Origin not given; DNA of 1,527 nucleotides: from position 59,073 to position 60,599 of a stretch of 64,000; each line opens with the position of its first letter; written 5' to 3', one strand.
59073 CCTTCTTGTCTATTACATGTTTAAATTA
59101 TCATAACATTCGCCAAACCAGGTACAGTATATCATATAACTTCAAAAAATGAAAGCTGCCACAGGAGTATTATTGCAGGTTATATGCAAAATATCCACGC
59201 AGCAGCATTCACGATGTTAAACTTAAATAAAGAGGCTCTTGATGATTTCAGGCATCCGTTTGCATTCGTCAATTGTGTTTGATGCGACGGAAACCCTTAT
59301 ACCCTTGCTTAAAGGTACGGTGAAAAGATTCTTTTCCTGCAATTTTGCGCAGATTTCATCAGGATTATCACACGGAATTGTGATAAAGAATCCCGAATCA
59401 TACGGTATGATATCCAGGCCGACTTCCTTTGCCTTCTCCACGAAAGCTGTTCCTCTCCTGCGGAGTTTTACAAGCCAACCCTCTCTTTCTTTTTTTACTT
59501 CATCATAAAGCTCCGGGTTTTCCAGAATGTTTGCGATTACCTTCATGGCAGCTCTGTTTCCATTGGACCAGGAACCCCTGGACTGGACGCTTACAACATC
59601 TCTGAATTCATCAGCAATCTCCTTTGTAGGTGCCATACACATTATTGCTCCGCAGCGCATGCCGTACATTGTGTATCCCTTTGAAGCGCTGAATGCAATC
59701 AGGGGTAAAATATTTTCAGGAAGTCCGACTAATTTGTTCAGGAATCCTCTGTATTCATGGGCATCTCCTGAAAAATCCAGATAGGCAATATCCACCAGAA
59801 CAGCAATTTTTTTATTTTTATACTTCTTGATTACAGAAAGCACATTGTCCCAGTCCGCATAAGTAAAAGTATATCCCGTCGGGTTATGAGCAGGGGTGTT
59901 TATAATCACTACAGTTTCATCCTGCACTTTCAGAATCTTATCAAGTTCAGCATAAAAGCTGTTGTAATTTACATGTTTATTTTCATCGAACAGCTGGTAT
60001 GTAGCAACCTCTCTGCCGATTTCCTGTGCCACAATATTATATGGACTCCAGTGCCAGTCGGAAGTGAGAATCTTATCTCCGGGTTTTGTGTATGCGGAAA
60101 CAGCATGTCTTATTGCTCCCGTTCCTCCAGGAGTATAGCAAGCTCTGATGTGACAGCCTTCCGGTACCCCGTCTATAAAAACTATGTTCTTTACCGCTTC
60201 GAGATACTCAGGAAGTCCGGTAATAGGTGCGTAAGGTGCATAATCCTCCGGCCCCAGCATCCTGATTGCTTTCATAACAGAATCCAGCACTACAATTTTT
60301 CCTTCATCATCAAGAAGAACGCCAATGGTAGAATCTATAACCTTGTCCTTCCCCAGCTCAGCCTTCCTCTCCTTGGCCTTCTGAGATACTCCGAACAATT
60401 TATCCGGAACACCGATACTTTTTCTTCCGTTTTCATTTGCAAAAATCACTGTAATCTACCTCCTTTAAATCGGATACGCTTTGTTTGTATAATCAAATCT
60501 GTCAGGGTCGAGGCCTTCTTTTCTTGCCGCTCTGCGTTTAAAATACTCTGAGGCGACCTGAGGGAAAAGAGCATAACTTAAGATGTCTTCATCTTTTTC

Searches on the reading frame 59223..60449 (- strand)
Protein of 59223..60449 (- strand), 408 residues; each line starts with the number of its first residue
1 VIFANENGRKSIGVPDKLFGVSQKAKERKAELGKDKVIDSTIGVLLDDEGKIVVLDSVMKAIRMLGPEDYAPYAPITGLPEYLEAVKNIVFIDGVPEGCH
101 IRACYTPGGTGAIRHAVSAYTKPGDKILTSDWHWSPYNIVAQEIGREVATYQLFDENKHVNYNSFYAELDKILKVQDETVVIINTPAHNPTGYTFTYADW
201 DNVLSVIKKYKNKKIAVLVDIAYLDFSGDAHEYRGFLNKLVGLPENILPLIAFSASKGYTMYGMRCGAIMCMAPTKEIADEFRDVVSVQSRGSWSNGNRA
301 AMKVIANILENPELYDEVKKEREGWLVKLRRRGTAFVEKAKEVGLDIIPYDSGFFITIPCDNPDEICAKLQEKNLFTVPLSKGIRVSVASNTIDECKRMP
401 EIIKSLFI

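Call 63: search_protein_families(library=ncbifam, proteins=[P0153], max_evalue=0.01)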
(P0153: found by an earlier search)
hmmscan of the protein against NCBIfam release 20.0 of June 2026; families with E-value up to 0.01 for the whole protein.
P0153 (564 aa): 6 families
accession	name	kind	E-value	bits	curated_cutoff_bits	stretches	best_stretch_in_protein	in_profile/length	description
NF047343.1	SCCmet_CcrB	equivalog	1.6e-45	155.8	900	1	3-488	9-498/542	cassette chromosome recombinase CcrB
NF047347.1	SCCmet_CcrC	equivalog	1.6e-33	116.1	900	1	2-488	4-510/558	cassette chromosome recombinase CcrC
NF041201.1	recomb_XisF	equivalog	2.4e-33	115.8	375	1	4-354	2-357/465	fdxN element excision recombinase XisF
NF049883.1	resolv_YneB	equivalog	4.5e-11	42.6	175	1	5-149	4-147/211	YneB family resolvase-like protein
NF033518.0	transpos_IS607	equivalog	7.4e-09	35.4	110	1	3-102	56-151/187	IS607 family transposase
NF008965.0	PRK12309.1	equivalog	0.0029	16.7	550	1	384-489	268-375/392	transaldolase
